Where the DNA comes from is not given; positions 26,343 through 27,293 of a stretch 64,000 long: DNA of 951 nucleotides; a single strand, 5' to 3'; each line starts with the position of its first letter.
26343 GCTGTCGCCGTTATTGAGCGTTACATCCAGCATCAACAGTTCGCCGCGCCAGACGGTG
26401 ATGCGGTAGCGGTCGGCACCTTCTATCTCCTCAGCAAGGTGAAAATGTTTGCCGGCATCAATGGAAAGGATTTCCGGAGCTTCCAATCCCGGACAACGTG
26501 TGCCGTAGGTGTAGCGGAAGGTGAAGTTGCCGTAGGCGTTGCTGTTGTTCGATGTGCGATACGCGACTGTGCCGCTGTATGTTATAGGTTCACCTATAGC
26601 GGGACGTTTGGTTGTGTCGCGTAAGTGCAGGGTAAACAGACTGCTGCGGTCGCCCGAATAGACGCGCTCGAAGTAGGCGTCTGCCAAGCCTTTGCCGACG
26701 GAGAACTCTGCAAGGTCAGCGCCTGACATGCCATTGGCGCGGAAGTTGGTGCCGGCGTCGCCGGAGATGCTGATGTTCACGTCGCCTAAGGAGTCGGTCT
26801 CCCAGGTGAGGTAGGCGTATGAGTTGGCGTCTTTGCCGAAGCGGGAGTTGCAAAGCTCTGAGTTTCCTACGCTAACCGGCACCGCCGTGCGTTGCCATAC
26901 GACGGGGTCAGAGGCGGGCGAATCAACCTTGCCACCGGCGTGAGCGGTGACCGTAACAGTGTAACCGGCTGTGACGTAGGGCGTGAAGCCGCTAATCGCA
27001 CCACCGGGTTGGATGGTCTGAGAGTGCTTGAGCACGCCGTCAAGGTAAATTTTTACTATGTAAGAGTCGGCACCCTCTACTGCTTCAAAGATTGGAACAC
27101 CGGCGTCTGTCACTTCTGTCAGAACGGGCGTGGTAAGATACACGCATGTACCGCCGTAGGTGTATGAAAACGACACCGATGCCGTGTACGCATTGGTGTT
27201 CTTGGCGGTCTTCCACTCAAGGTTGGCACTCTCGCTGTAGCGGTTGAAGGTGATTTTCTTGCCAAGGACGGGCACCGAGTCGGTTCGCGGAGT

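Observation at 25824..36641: Unassigned Cys-bracketed ~120-aa module present eight times in three neighbouring secreted proteins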

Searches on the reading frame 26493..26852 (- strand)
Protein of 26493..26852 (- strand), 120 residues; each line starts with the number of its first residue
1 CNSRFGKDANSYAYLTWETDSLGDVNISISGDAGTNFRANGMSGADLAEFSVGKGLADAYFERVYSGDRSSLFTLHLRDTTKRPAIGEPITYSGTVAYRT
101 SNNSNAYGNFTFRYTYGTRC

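Call 7: search_solved_structures(query=A1, max_evalue=10, show_alignments=2)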
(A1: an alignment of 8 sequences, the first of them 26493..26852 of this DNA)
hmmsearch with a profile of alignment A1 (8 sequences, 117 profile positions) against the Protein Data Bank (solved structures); distinct sequences matched with E-value up to 10: 2.
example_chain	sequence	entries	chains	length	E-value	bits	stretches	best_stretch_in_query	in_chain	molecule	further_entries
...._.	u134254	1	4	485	0.6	13.6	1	44-94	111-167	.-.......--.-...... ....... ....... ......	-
3ub1_A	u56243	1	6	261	1.1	12.7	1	47-91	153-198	ORF13-like protein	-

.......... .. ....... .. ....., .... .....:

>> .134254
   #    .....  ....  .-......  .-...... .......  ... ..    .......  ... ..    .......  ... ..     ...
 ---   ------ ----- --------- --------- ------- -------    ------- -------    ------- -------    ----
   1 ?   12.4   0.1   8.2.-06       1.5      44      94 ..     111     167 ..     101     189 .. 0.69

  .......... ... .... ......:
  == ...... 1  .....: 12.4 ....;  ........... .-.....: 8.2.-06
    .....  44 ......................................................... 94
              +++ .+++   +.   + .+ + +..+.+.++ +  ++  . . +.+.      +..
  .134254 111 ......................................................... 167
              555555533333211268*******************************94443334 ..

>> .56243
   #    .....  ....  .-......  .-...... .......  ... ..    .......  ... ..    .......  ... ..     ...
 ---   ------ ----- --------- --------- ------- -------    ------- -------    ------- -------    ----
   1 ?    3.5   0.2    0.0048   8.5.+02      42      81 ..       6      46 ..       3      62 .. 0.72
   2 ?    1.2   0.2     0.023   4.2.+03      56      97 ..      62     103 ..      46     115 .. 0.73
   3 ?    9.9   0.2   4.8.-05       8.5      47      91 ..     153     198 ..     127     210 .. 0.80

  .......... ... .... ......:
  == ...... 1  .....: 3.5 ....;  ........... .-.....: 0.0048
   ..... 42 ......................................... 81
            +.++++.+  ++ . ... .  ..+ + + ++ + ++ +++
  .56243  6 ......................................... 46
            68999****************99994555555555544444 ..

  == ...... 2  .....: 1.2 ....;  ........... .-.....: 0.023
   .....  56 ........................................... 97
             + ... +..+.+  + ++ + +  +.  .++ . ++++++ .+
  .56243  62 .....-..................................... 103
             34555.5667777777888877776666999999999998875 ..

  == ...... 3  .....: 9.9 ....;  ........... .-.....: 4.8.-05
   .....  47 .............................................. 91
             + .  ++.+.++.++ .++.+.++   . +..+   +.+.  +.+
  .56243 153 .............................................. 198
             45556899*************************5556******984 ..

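Call 8: find_homologous_proteins(query=A1, max_evalue=0.001)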
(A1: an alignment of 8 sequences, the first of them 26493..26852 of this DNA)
Query A1 (8 sequences) (120 aa, profile of the alignment): 1 proteins with E <= 0.001 among 371 candidates.
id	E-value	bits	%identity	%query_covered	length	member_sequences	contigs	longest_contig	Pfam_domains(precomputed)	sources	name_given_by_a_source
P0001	9.8e-32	128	33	100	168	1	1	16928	-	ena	-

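Call 17: predict_structure(alignment_id=A1)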
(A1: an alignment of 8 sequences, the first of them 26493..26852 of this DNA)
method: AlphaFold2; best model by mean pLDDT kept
length: 120 residues; sequences in the alignment: 8
mean_pLDDT: 89.8   pTM: 0.83
mean pLDDT of the five models: 89.8, 89.1, 83.2, 82.6, 79.5
residues with pLDDT >= 90: 86; 70-90: 30; 50-70: 4; < 50: 0
segments of 3 or more residues with pLDDT < 50: none
pLDDT, mean of each block of 10 residues (from residue 1): 89 95 94 89 76 93 82 91 93 93 92 92
secondary structure, 60 per line:
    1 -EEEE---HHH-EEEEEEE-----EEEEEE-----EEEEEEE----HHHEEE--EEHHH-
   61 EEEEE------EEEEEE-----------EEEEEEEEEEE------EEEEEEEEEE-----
elements in order: E2-5 E13-19 E25-30 E36-42 E50-52 E61-65 E72-77 E89-99 E106-115

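Call 19: fold_search(model_id=the predicted structure, library=pdb)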
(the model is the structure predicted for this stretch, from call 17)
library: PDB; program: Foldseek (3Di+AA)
matches with E <= 10: 495; with E <= 0.001: 0
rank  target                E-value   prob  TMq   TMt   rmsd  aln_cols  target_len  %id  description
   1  3mnm_A                1.1e-02  0.93  0.38  0.40   7.9       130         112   13  Crystal structure of GAE domain of GGA2p from Saccharomyces cerevisiae (released 2010-09-08)
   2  8uut_A                1.3e-02  0.96  0.32  0.32   6.1       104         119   10  Structure of Serratia entomophila antifeeding prophage Fibre foot domain (Afp13) (released 2025-03-19)
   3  5cn1_A                2.4e-02  0.87  0.39  0.40   9.9       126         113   11  Crystal structure of yeast GGA1_GAE domain-P21 (released 2016-07-20)
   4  5cn2_A                2.6e-02  0.90  0.39  0.40  10.3       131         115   10  Crystal structure of yeast GGA1_GAE domain-C2221 (released 2016-07-20)
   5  8s6s_A                4.5e-02  0.80  0.35  0.26   7.3       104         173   12  Oxidoreductase from Phytophthora sojae (released 2025-03-12)
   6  3mnm_C                4.5e-02  0.57  0.30  0.32   9.4       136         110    8  Crystal structure of GAE domain of GGA2p from Saccharomyces cerevisiae (released 2010-09-08)
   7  5cn1_D                6.9e-02  0.66  0.37  0.39  10.4       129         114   12  Crystal structure of yeast GGA1_GAE domain-P21 (released 2016-07-20)
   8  6z5y_A                1.0e-01  0.60  0.34  0.26   7.1       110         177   11  Structure of a novel LPMO from Phytophthora infestans (released 2021-08-11)
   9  4lee_A                1.0e-01  0.30  0.31  0.15  13.0       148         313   15  Structure of the Als3 adhesin from Candida albicans, residues 1-313 (mature sequence), triple mutant in the binding ca (released 2014-05-14)
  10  5cn1_C                1.8e-01  0.33  0.31  0.32  10.9       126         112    7  Crystal structure of yeast GGA1_GAE domain-P21 (released 2016-07-20)
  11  3zy7_A                2.3e-01  0.16  0.27  0.27   8.8       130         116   11  Crystal structure of computationally redesigned gamma-adaptin appendage domain forming a symmetric homodimer (released 2011-12-28)
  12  6o02_B                2.5e-01  0.57  0.39  0.46   9.0       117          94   16  Monobody (MC3) bound to tyrosine kinase binding domain of E3 ubiquitin ligase CBL (released 2020-08-19)
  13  5cn2_B                2.7e-01  0.35  0.36  0.38  10.1       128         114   13  Crystal structure of yeast GGA1_GAE domain-C2221 (released 2016-07-20)
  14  2e47_B                2.7e-01  0.16  0.26  0.22  10.2       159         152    9  Crystal Structure Analysis of the clock protein EA4 (glycosylation form) (released 2007-12-11)
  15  8s71_B                2.9e-01  0.44  0.36  0.27   6.6       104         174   10  Oxidoreductase B from Phytophthora sojae (released 2025-03-12)
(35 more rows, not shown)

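Call 20: search_protein_representatives(alignment_id=A1)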
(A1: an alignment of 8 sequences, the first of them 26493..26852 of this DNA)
Query: 8 sequences, 117 profile positions. Proteins with E-value up to 0.001 (for the whole library): 201; up to 1e-10: 160; up to 1e-30: 72. The best 150 are listed.
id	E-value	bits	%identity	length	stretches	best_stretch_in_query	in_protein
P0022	3.1e-109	375.8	-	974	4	1-117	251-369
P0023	3.0e-99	343.6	-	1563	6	1-117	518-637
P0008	4.6e-99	343.0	-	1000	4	1-117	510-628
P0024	1.1e-97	338.6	-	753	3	1-117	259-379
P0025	5.1e-89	310.6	-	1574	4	1-117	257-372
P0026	3.7e-84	294.9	-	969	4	1-117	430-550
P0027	2.8e-83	292.1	-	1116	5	11-117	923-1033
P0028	4.0e-83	291.6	-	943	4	9-117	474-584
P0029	3.2e-77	272.6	-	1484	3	1-117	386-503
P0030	2.8e-76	269.5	-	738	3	5-117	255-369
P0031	3.1e-76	269.4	-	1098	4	1-117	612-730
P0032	3.3e-75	266.1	-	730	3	1-117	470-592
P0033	3.7e-75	265.9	-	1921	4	1-117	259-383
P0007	3.0e-73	259.7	-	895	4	1-117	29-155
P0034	4.0e-69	246.4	-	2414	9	8-117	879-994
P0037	4.7e-63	226.9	-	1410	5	10-117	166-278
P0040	2.8e-60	217.9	-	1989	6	7-117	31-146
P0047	1.1e-50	187.0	-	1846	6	9-117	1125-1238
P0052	8.5e-43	161.5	-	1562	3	8-117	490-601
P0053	1.7e-41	157.3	-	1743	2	8-117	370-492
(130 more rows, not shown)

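Call 43: search_protein_families(library=pfam, alignment_id=A4, max_evalue=0.001)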
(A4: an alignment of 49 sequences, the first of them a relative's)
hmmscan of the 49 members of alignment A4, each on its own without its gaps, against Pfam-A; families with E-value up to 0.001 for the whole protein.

A. member 1, P0022 (974 aa): 0 families

B. families by the number of members that match (of 49 scanned): 24 families
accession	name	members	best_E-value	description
PF00041.27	fn3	12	1.1e-16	Fibronectin type III domain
PF18962.6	Por_Secre_tail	11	1.5e-14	Secretion system C-terminal sorting domain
PF22633.2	F5_F8_type_C_2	9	3.6e-50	NedA-like, galactose-binding domain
PF00754.31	F5_F8_type_C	9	5.9e-45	F5/8 type C domain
PF25059.1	FN3_DSCAM-DSCAML_C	6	2.1e-10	DSCAM/DSCAML C-terminal Fn3-like domain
PF18998.6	Flg_new_2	5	3.1e-11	Divergent InlB B-repeat domain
PF02368.24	Big_2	3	3.3e-13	Bacterial Ig-like domain (group 2)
PF10179.15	NDNF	3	1.1e-09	Neuron-derived neurotrophic factor, first Fn(III) domain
PF24893.1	DUF7743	2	3e-10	Domain of unknown function (DUF7743)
PF21461.3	HL_N-beta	2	1.7e-07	Hyaluronate lyase, N-terminal beta-sheet domain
PF16656.11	Pur_ac_phosph_N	2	9.2e-07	Purple acid Phosphatase, N-terminal domain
PF09479.16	Flg_new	1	3.8e-47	Listeria-Bacteroides repeat domain (List_Bact_rpt)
PF16655.11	PhoD_N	1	7.9e-06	PhoD-like phosphatase, N-terminal domain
PF24170.1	Fn3-II_PB4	1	6e-05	Straight fiber protein PB4 second Fn3-like domain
PF19077.6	Big_13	1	8.9e-05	Bacterial Ig-like domain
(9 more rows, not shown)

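Call 69: list_cluster_members(proteins=[P0023, P0025, P0033, P0034, P0037, P0040, P0047, P0052, P0053, P0027])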
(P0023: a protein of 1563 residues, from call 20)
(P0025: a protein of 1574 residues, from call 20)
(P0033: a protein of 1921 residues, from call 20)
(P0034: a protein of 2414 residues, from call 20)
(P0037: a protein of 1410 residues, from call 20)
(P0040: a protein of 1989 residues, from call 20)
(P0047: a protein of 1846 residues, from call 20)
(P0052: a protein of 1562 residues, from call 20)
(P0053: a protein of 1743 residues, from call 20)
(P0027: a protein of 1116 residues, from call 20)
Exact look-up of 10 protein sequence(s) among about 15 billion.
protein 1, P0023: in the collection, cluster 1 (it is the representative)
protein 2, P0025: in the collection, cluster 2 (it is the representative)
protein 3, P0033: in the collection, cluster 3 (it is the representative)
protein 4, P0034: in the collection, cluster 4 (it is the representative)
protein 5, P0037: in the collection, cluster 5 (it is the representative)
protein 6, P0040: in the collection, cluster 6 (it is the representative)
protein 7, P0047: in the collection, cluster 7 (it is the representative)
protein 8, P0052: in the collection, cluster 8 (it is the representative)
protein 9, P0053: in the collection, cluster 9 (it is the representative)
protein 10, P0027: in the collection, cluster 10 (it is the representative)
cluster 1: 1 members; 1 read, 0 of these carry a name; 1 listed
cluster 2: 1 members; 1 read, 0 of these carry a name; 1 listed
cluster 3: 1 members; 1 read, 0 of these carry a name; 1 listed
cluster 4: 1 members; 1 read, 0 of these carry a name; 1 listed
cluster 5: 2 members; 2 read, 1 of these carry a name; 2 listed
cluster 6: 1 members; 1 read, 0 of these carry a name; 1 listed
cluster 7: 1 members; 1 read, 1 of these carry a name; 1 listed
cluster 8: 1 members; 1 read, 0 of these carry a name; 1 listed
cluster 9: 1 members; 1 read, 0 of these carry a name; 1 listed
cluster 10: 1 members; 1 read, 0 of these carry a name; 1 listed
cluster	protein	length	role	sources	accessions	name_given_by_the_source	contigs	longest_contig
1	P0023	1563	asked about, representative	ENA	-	-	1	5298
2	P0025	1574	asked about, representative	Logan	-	-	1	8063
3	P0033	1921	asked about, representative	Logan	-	-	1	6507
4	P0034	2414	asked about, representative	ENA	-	-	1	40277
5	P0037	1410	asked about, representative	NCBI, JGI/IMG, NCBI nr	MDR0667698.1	MAG: T9SS type A sorting domain-containing protein [Prevotellaceae bacterium] | hypothetical protein | T9SS type A sorting domain-containing protein [Prevotellaceae bacterium]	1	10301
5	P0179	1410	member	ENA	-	-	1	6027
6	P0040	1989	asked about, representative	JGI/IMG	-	-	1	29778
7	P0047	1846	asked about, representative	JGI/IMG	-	hypothetical protein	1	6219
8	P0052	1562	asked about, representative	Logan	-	-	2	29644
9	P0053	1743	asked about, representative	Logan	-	-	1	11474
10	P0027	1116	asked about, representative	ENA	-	-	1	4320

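Call 75: search_protein_families(library=pfam, alignment_id=A6, max_evalue=0.001)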
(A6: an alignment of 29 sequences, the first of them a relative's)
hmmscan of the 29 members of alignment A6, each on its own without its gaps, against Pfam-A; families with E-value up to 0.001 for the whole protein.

A. member 1, P0108 (2093 aa): 6 families
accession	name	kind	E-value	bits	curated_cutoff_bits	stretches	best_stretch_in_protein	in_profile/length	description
PF18887.5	MBG_3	-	2e-45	153.2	25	8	1682-1749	9-69/72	MBG domain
PF00041.27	fn3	-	4.4e-08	33.7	25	0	209-249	41-82/84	Fibronectin type III domain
PF10029.15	DUF2271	-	9.3e-06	25.8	27.3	0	1791-1829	75-116/136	Predicted periplasmic protein (DUF2271)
PF16656.11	Pur_ac_phosph_N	-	7.7e-05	23.6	30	0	211-250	56-91/93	Purple acid Phosphatase, N-terminal domain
PF18962.6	Por_Secre_tail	-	0.00015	22.4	27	0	2040-2089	19-73/75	Secretion system C-terminal sorting domain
PF25059.1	FN3_DSCAM-DSCAML_C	-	0.00084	20.1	39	0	1213-1251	44-80/89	DSCAM/DSCAML C-terminal Fn3-like domain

B. families by the number of members that match (of 29 scanned): 31 families (the first 25 are shown)
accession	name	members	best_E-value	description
PF00041.27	fn3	22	4.4e-23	Fibronectin type III domain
PF25059.1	FN3_DSCAM-DSCAML_C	16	6.9e-11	DSCAM/DSCAML C-terminal Fn3-like domain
PF22633.2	F5_F8_type_C_2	10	1.4e-46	NedA-like, galactose-binding domain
PF00754.31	F5_F8_type_C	9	1.5e-48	F5/8 type C domain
PF18998.6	Flg_new_2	8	1.4e-13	Divergent InlB B-repeat domain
PF16656.11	Pur_ac_phosph_N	8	8e-07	Purple acid Phosphatase, N-terminal domain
PF22352.2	K319L-like_PKD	7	9.8e-12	K319L-like, PKD domain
PF18962.6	Por_Secre_tail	4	3.5e-15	Secretion system C-terminal sorting domain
PF24893.1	DUF7743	4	6.7e-08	Domain of unknown function (DUF7743)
PF10179.15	NDNF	4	3.3e-07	Neuron-derived neurotrophic factor, first Fn(III) domain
PF07495.19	Y_Y_Y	4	2.1e-06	Y_Y_Y domain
PF18887.5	MBG_3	3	2e-45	MBG domain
PF19077.6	Big_13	3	1e-05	Bacterial Ig-like domain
PF13860.13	FlgD_ig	2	2.7e-10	FlgD Ig-like domain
PF17425.8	Arylsulfotran_N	2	9.3e-07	Arylsulfotransferase Ig-like domain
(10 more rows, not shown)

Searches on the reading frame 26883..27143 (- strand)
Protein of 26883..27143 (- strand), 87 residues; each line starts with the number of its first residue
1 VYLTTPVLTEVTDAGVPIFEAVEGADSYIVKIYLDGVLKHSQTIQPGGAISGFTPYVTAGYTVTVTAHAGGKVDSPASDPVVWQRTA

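Call 38: search_solved_structures(query=A3, max_evalue=10, show_alignments=1)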
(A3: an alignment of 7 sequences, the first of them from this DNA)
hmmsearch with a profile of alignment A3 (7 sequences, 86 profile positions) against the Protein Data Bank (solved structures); distinct sequences matched with E-value up to 10: 6.
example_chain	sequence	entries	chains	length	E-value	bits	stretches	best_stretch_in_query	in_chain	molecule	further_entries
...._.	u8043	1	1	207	0.065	16.6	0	39-83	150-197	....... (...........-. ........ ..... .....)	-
8z8l_B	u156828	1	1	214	0.073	16.5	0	39-83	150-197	Interleukin-4 receptor subunit alpha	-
1mfn_A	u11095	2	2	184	0.35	14.3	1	52-78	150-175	FIBRONECTIN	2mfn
9i0y_0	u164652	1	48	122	0.73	13.2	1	31-71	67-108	DUF3992 domain-containing protein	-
5xw6_C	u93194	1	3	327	1.5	12.3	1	9-55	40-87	P2X purinoceptor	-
6tpl_A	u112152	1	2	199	1.6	12.1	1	7-50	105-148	Intimin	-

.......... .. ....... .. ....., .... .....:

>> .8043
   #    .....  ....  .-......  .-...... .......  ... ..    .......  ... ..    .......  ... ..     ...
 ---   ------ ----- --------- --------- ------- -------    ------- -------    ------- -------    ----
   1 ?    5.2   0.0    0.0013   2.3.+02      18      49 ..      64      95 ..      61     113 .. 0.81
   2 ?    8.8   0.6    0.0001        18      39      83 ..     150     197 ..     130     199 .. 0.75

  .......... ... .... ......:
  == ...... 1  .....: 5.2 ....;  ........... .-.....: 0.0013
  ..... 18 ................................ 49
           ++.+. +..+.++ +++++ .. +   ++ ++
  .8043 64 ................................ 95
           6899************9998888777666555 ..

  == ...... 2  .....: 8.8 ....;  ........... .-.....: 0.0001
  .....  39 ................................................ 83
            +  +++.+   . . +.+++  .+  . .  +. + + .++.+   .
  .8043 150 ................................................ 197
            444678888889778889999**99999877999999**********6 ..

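Call 39: search_protein_families(library=pfam, alignment_id=A3, max_evalue=10)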
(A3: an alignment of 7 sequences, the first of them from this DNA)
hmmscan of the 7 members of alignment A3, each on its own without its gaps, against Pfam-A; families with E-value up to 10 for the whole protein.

A. member 1, seq(87 aa): 1 family
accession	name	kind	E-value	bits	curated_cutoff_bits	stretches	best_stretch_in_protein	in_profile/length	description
PF22840.2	CATSPERG_NTD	-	0.25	11.6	27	1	25-67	50-92/159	CATSPERG N-terminal domain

B. families by the number of members that match (of 7 scanned): 3 families
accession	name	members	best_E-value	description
PF11589.14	DUF3244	1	0.1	Domain of unknown function (DUF3244)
PF00801.26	PKD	1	0.14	PKD domain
PF22840.2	CATSPERG_NTD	1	0.25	CATSPERG N-terminal domain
